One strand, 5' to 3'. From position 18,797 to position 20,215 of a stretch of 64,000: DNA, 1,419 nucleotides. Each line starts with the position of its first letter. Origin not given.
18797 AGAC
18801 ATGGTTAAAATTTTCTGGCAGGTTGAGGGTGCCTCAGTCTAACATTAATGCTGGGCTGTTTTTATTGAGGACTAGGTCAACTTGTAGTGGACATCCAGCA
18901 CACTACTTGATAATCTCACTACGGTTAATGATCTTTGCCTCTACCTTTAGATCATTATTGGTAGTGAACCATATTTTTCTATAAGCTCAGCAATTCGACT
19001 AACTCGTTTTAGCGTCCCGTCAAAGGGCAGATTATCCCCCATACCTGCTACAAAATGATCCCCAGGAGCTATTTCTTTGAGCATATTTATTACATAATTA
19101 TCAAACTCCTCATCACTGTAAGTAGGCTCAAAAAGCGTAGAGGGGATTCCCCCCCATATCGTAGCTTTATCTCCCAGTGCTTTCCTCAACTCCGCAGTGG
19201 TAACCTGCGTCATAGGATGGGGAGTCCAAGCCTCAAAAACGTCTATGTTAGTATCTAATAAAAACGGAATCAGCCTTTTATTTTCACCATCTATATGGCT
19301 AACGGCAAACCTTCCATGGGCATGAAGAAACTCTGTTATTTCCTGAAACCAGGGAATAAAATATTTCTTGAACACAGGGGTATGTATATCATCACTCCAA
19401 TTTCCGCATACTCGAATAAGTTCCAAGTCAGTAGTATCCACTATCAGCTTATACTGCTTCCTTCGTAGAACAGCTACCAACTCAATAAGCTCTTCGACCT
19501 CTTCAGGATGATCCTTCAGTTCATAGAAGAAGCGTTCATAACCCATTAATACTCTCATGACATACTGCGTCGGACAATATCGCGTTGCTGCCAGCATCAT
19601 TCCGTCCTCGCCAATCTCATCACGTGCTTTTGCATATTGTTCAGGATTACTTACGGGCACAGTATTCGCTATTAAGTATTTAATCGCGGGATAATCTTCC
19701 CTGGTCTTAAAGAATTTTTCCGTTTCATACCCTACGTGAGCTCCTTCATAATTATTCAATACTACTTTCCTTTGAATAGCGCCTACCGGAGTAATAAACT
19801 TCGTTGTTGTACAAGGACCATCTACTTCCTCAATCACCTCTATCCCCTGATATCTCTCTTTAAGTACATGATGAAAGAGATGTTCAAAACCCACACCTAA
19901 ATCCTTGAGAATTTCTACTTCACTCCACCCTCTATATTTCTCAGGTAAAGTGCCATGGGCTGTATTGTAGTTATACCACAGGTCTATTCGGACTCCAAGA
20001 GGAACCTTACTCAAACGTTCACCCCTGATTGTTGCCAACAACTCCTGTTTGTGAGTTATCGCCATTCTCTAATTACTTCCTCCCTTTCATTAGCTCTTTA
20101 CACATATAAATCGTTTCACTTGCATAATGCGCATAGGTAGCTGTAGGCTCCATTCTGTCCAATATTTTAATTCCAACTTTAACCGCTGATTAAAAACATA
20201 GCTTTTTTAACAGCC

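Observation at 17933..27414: IclR-controlled eight-gene operon joining a TRAP transporter, a LarA-like protein and a corrinoid protein flanked by two UroD-fold proteins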

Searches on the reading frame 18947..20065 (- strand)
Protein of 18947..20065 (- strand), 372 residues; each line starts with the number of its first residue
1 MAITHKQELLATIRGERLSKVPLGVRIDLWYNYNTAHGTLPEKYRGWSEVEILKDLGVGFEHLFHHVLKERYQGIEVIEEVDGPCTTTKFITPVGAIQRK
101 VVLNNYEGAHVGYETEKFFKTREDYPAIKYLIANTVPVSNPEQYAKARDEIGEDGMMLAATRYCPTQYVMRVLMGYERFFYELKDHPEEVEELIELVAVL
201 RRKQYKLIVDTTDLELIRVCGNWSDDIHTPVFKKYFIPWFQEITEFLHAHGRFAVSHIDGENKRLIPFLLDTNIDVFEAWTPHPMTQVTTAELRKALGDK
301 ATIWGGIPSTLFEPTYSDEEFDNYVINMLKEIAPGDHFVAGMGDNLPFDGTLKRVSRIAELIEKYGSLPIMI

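Call 3: search_protein_families(library=pfam, proteins=[window:18947-20065:-], max_evalue=0.01)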
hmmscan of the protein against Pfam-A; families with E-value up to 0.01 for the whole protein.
window:18947-20065:- (372 aa): 1 family
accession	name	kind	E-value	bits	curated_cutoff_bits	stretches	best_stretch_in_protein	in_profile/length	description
PF01208.23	URO-D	-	1.2e-10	41.4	23.9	1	170-365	150-346/346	Uroporphyrinogen decarboxylase (URO-D)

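Call 4: search_protein_families(library=ncbifam, proteins=[window:18947-20065:-], max_evalue=0.01)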
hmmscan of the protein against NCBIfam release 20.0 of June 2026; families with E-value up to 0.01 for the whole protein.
window:18947-20065:- (372 aa): 4 families
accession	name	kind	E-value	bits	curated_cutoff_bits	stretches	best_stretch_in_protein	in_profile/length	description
NF004889.0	PRK06252.1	subfamily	0.0011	18.1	244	1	170-309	152-284/340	methylcobalamin:coenzyme M methyltransferase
NF040654.1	MtaA_Meth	equivalog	0.0029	16.6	400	1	148-277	130-255/337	methylcobamide:CoM methyltransferase MtaA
TIGR01463.1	mtaA_cmuA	subfamily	0.0041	16.4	235.4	0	173-309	154-286/340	MtaA/CmuA family methyltransferase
TIGR01464.1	hemE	equivalog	0.0063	15.6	302.95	1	214-362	194-336/338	uroporphyrinogen decarboxylase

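Call 7: search_solved_structures(query=window:18947-20065:-, max_evalue=1, show_alignments=2)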
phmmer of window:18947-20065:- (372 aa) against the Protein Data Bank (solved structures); distinct sequences matched with E-value up to 1: 1.
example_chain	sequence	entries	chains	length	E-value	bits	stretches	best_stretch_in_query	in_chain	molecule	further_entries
8hbr_A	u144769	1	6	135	0.017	17.2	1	203-288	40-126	TOG domain-containing protein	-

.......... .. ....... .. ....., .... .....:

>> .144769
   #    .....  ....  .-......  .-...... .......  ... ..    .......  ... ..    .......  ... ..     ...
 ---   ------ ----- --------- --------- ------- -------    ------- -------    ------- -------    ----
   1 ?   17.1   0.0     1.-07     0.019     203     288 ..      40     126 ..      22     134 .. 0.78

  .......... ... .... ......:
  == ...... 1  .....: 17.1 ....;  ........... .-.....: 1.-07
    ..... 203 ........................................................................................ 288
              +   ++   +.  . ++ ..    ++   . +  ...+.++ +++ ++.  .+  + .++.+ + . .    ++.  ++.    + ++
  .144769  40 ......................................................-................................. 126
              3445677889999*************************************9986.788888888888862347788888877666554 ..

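Call 29: find_homologous_proteins(query=window:18947-20065:-, max_evalue=0.001)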
Query window:18947-20065:- (372 aa): 288 proteins with E <= 0.001 among 4285 candidates; the best 120 are listed.
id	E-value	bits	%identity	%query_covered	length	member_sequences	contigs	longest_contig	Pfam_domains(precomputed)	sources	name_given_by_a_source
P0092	1.8e-255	865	100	100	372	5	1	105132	PF01208.24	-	-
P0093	4.3e-224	761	85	100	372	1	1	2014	PF01208.24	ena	-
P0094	7.6e-217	738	84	100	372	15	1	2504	PF01208.24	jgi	jgi:hypothetical protein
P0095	2.0e-197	674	75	100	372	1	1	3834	PF01208.24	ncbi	-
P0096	4.1e-194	663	76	98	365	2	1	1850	PF01208.24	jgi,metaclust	metaclust:\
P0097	5.7e-182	623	71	100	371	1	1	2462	PF01208.24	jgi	jgi:hypothetical protein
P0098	5.3e-165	567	64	99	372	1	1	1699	PF01208.24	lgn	-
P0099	1.3e-162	559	64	99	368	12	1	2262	PF01208.24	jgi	-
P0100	7.7e-161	553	64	100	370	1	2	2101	PF01208.24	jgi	jgi:uroporphyrinogen-III decarboxylase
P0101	7.8e-158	543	61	100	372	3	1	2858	PF01208.24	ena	-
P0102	9.9e-158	543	61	100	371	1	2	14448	PF01208.24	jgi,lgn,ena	-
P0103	2.6e-156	538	60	100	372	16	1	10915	PF01208.24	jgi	jgi:hypothetical protein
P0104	1.1e-155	536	60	100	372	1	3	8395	PF01208.24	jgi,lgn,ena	-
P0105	4.9e-155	534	59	100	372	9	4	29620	PF01208.24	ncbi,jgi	jgi:hypothetical protein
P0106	3.6e-154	531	60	100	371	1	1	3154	PF01208.24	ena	-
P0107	2.2e-152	525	61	100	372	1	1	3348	PF01208.24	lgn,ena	-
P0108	1.8e-149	516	57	100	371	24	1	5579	PF01208.24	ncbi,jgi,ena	-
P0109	3.0e-149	515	58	100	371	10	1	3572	PF01208.24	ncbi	-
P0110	4.4e-148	511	57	100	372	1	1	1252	PF01208.24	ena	-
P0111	4.6e-148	511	59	99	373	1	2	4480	PF01208.24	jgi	-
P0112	5.4e-148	511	57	100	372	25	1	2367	PF01208.24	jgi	-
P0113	4.2e-146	505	57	99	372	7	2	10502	PF01208.24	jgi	-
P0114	5.9e-146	504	57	100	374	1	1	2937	PF01208.24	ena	-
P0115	2.7e-145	502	57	100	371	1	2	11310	PF01208.24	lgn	-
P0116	7.2e-145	501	57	99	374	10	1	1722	PF01208.24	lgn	-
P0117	9.6e-145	500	55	100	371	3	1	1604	PF01208.24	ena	-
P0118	3.2e-144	499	56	100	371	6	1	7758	PF01208.24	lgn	-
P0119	5.9e-144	498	56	99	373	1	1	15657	PF01208.24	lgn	-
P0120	6.6e-144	498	58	99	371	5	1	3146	PF01208.24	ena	-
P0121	1.1e-143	497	56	100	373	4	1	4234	PF01208.24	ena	-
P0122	1.7e-143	496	55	100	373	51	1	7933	PF01208.24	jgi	-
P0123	2.5e-143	496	56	99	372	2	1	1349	PF01208.24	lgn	-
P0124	3.1e-143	495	57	100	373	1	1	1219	PF01208.24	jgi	jgi:uroporphyrinogen-III decarboxylase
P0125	9.9e-143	494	57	99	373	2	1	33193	PF01208.24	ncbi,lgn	-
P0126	1.2e-142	493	57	100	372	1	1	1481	PF01208.24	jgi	jgi:uroporphyrinogen-III decarboxylase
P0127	1.9e-142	493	56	99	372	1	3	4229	PF01208.24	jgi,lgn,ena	-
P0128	3.3e-142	492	58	100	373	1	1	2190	PF01208.24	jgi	-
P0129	4.7e-142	491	56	99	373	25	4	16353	PF01208.24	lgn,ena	-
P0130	5.7e-142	491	56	100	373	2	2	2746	PF01208.24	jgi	-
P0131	7.0e-142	491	56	100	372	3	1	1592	PF01208.24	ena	-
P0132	1.8e-141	490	55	99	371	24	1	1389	PF01208.24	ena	-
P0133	1.8e-141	489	58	100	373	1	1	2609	PF01208.24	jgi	-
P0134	2.0e-141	489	55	99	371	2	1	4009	PF01208.24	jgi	jgi:uroporphyrinogen-III decarboxylase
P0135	2.1e-141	489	56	99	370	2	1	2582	PF01208.24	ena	-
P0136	2.4e-141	489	57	99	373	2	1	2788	PF01208.24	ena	-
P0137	6.6e-141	488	56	100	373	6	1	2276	PF01208.24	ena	-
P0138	7.5e-141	487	55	99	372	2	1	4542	PF01208.24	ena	-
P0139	2.1e-140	486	55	100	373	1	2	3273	PF01208.24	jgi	-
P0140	3.1e-140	485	57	100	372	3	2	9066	PF01208.24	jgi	-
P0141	3.7e-140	485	55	100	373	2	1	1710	PF01208.24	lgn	-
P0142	3.8e-140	485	57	99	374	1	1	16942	PF01208.24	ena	-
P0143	3.8e-140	485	55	100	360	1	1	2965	PF01208.24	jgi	jgi:hypothetical protein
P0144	7.2e-140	484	57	99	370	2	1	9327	PF01208.24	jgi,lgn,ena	-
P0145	8.2e-140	484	54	100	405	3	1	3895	PF01208.24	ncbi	-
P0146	9.3e-140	484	56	99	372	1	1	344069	PF01208.24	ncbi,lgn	-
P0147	1.0e-139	484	54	100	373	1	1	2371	PF01208.24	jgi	jgi:uroporphyrinogen-III decarboxylase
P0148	1.2e-139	483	55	100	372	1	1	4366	PF01208.24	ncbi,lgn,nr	ncbi:MAG: uroporphyrinogen decarboxylase family protein [Dehalococcoidales bacterium]|nr:uroporphyri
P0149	2.7e-139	482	54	99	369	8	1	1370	PF01208.24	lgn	-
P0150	4.1e-139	482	55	100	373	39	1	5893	PF01208.24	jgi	-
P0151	1.1e-138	480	54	100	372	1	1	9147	PF01208.24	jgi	-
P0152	1.8e-138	480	56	100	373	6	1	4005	PF01208.24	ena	-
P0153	2.3e-138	479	53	100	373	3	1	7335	PF01208.24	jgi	jgi:uroporphyrinogen-III decarboxylase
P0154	4.1e-138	478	55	100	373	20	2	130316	PF01208.24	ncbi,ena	-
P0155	4.2e-138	478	56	100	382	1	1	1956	PF01208.24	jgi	-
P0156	6.8e-138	478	53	100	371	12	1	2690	PF01208.24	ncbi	-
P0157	7.1e-138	478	55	100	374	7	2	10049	PF01208.24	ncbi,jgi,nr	ncbi:MAG: hypothetical protein FJ015_02475 [Chloroflexi bacterium]|nr:hypothetical protein [Chlorofl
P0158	9.9e-138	477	54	99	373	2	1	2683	PF01208.24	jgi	jgi:uroporphyrinogen-III decarboxylase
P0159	1.3e-137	477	55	99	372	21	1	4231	PF01208.24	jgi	-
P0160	1.6e-137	477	55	100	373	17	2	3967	PF01208.24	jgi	-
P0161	3.7e-137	475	54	100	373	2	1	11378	PF01208.24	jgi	jgi:uroporphyrinogen-III decarboxylase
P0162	6.3e-137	475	54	99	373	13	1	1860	PF01208.24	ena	-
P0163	6.8e-137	474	53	99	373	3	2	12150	PF01208.24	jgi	-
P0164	7.0e-137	474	54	100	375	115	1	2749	PF01208.24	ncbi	-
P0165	9.0e-137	474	55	99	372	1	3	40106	PF01208.24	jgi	jgi:uroporphyrinogen-III decarboxylase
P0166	2.0e-136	473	55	100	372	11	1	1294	PF01208.24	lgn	-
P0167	2.1e-136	473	55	100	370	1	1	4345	PF01208.24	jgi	-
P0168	3.6e-136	472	56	100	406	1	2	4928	PF01208.24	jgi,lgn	-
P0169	4.4e-136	472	55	99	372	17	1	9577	PF01208.24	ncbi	-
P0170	2.7e-135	469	55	99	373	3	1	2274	PF01208.24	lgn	-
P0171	3.4e-135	469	55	100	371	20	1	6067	PF01208.24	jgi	-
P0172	4.6e-135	468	54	99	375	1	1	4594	PF01208.24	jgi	-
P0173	4.8e-135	468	53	100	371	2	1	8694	PF01208.24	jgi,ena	-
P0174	9.7e-135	467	53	100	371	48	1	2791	PF01208.24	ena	-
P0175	1.1e-134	467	54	99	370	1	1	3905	PF01208.24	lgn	-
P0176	2.9e-134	466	55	100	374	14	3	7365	PF01208.24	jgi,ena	-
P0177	4.3e-134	465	53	99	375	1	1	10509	PF01208.24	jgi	-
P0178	4.4e-134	465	54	99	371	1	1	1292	PF01208.24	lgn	-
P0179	4.9e-134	465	54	100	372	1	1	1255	PF01208.24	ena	-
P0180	5.7e-134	465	54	99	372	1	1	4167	PF01208.24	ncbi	-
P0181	8.6e-134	464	54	99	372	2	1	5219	PF01208.24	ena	-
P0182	9.4e-134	464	53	99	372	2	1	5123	PF01208.24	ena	-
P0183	1.0e-133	464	54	100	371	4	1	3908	PF01208.24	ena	-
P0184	1.7e-133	463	54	99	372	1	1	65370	PF01208.24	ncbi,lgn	-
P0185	1.8e-133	463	56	98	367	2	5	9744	PF01208.24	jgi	-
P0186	2.5e-133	463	55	100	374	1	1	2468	PF01208.24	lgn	-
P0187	3.5e-133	462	54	100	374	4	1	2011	PF01208.24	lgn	-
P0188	6.9e-133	461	53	100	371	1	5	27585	PF01208.24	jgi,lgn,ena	-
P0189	8.7e-133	461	53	100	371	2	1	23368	PF01208.24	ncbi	-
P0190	2.1e-132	460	54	99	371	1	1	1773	PF01208.24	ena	-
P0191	3.5e-132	459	52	100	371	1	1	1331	PF01208.24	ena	-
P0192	3.9e-132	459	54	100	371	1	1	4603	PF01208.24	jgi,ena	-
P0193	5.8e-132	458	54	100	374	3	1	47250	PF01208.24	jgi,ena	-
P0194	1.1e-131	457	53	100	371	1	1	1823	PF01208.24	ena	-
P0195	1.2e-131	457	53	100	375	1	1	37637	PF01208.24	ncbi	-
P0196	1.4e-131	457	54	100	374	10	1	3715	PF01208.24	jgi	-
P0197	2.5e-131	456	53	99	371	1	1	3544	PF01208.24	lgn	-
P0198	4.2e-131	455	52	100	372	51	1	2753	PF01208.24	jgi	-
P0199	4.3e-131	455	52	99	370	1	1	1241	PF01208.24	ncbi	-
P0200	4.4e-131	455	53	100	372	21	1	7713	PF01208.24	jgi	-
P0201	6.2e-131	455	55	100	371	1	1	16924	PF01208.24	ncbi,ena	-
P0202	8.9e-131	454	54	98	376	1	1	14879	PF01208.24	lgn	-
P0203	9.9e-131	454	53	100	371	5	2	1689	PF01208.24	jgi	-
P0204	2.8e-130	453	53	100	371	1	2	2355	PF01208.24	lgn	-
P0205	2.8e-130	453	54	100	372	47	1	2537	PF01208.24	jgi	-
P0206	7.5e-130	451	53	100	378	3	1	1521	PF01208.24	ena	-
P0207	1.4e-129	450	53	100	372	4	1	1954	PF01208.24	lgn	-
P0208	1.8e-129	450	54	100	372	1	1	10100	PF01208.24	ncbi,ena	-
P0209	1.9e-129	450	52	100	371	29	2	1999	PF01208.24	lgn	-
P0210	3.4e-129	449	53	100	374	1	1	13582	PF01208.24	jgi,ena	jgi:uroporphyrinogen-III decarboxylase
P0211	7.1e-129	448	52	100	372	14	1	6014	PF01208.24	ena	-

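Call 58: predict_structure(alignment_id=A3)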
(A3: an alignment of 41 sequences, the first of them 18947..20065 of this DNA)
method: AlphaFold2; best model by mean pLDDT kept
length: 372 residues; sequences in the alignment: 41
mean_pLDDT: 93.1   pTM: 0.90
mean pLDDT of the five models: 93.1, 92.8, 92.7, 91.4, 90.3
residues with pLDDT >= 90: 306; 70-90: 65; 50-70: 1; < 50: 0
segments of 3 or more residues with pLDDT < 50: none
pLDDT, mean of each block of 10 residues (from residue 1): 90 93 94 93 95 95 87 96 94 97 80 90 97 96 92 92 92 94 97 98 97 94 86 97 98 93 92 95 91 93 94 92 96 92 88 93 93 79
secondary structure, 60 per line:
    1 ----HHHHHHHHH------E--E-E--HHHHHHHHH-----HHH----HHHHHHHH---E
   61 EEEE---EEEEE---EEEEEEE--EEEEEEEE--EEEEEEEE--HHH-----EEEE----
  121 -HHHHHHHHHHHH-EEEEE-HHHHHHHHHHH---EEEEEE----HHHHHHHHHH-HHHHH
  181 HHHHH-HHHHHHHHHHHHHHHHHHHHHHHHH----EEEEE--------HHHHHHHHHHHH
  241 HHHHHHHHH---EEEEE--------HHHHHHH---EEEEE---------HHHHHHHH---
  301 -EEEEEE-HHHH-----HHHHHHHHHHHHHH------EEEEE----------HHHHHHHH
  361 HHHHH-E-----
elements in order: H5-13 H28-36 H49-56 E60-64 E68-72 E76-82 E85-92 E95-102 E113-116 H122-133 E135-139 H141-151 E155-160 H165-174 H176-185 H187-211 E216-220 H229-249 E253-257 H266-272 E276-280 H290-297 E302-307 H309-312 H318-331 E338-342 H353-365

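Call 61: fold_search(model_id=the predicted structure, library=pdb)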
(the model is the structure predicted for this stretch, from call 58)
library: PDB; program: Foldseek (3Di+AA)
matches with E <= 10: 1280; with E <= 0.001: 69
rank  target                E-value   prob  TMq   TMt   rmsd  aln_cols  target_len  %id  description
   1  1j93                  7.5e-12  1.00  0.59  0.63  10.5       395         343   13  Crystal Structure and Substrate Binding Modeling of the Uroporphyrinogen-III Decarboxylase from Nicotiana tabacum: Impli (released 2001-10-17)
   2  4ay7_A                1.0e-11  1.00  0.60  0.65   8.2       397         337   13  methyltransferase from Methanosarcina mazei (released 2012-10-31)
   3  1jpk                  3.7e-11  1.00  0.59  0.62   6.5       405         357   12  Gly156Asp mutant of Human UroD, human uroporphyrinogen III decarboxylase (released 2001-12-19)
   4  4ay8_A                4.0e-11  1.00  0.60  0.65   8.6       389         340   13  SeMet-derivative of a methyltransferase from M. mazei (released 2012-10-31)
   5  1jpi                  4.2e-11  1.00  0.62  0.65   6.6       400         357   12  Phe232Leu mutant of human UROD, human uroporphyrinogen III decarboxylase (released 2001-12-19)
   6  1jph                  6.4e-11  1.00  0.57  0.59   7.9       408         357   12  Ile260Thr mutant of Human UroD, human uroporphyrinogen III decarboxylase (released 2001-12-19)
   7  2eja_B                7.2e-11  1.00  0.61  0.67   9.0       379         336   14  Crystal Structure Of Uroporphyrinogen Decarboxylase From Aquifex aeolicus (released 2008-03-18)
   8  3gw0                  7.2e-11  1.00  0.60  0.62   6.1       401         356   12  UROD mutant G318R (released 2009-07-07)
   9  3gvv                  7.7e-11  1.00  0.60  0.62   8.4       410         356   11  Single-chain UROD Y164G (GY) mutation (released 2009-07-07)
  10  2eja_A                1.0e-10  1.00  0.59  0.65   8.7       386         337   14  Crystal Structure Of Uroporphyrinogen Decarboxylase From Aquifex aeolicus (released 2008-03-18)
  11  2inf_A                1.2e-10  1.00  0.63  0.67   6.4       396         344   14  Crystal Structure of Uroporphyrinogen Decarboxylase from Bacillus subtilis (released 2006-10-24)
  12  1r3y                  2.2e-10  1.00  0.57  0.60   7.7       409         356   12  Uroporphyrinogen Decarboxylase in complex with coproporphyrinogen-III (released 2003-12-09)
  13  1uro                  2.7e-10  1.00  0.59  0.61   7.0       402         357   12  UROPORPHYRINOGEN DECARBOXYLASE (released 1998-08-26)
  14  1r3r                  2.8e-10  1.00  0.58  0.60   8.0       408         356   12  Uroporphyrinogen Decarboxylase with mutation D86N (released 2003-12-09)
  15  2q71                  3.8e-10  1.00  0.59  0.62   8.4       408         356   12  Uroporphyrinogen Decarboxylase G168R single mutant enzyme in complex with coproporphyrinogen-III (released 2007-06-19)
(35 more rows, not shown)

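Call 62: find_encoding_contigs(protein=P0105, flank=10000, max_places=3)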
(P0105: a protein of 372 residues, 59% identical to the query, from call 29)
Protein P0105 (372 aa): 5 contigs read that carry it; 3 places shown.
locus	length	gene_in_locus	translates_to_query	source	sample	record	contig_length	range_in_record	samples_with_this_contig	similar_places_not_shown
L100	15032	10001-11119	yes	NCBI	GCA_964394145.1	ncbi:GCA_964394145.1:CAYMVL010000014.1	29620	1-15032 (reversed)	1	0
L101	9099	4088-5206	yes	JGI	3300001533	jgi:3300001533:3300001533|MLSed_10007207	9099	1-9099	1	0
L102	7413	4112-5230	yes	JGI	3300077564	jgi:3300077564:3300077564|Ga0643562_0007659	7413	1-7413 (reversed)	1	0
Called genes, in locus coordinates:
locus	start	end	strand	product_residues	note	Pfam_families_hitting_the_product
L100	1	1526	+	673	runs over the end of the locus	PF12225:DUF5981, PF13375:RnfC_N, PF01512:Complex1_51K, PF10531:SLBB (weak), PF12838:Fer4_7, PF13183:Fer4_8 (weak), PF13187:Fer4_9 (weak), PF13237:Fer4_10 (weak), +1 more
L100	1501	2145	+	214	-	PF12225:DUF5981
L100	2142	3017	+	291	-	PF02219:MTHFR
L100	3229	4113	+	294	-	PF00763:THF_DHG_CYH, PF02882:THF_DHG_CYH_C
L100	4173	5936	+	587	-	PF01268:FTHFS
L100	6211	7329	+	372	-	-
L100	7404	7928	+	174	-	PF04290:DctQ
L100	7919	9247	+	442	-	PF06808:DctM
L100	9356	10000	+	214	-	PF02607:B12-binding_2, PF02310:B12-binding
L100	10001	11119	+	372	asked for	PF01208:URO-D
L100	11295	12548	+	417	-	PF09861:Lar_N, PF04015:DUF362 (weak)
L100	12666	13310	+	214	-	PF02607:B12-binding_2, PF02310:B12-binding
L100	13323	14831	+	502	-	PF06253:MTTB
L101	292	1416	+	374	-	-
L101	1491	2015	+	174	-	PF04290:DctQ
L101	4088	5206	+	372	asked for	PF01208:URO-D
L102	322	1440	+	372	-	-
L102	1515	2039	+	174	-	PF04290:DctQ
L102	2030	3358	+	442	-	PF06808:DctM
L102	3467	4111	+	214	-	PF02607:B12-binding_2, PF02310:B12-binding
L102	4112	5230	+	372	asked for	PF01208:URO-D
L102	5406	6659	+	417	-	PF09861:Lar_N, PF04015:DUF362 (weak)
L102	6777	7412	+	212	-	?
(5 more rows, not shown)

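Call 63: find_encoding_contigs(protein=P0102, flank=10000, max_places=2)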
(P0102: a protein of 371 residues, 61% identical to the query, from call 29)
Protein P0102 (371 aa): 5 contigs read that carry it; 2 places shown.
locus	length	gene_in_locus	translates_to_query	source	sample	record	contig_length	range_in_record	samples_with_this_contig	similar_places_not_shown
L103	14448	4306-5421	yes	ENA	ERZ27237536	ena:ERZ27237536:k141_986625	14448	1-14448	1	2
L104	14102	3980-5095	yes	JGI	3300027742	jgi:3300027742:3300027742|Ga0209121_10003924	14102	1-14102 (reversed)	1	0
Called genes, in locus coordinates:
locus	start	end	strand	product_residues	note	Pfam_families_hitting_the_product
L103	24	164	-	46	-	-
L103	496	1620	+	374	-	PF03480:DctP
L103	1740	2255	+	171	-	PF04290:DctQ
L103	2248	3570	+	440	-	PF06808:DctM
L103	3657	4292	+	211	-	PF02607:B12-binding_2, PF02310:B12-binding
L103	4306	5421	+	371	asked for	PF01208:URO-D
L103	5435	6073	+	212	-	PF02607:B12-binding_2, PF02310:B12-binding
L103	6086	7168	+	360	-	PF01208:URO-D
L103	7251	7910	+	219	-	PF02607:B12-binding_2, PF02310:B12-binding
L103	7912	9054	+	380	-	-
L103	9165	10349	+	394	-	PF04295:GD_AH_second, PF20629:GD_AH_C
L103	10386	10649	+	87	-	PF08666:SAF (weak)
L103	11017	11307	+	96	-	PF08666:SAF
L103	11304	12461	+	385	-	PF04295:GD_AH_second, PF20629:GD_AH_C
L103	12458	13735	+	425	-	PF09861:Lar_N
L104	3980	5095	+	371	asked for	PF01208:URO-D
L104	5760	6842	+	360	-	PF01208:URO-D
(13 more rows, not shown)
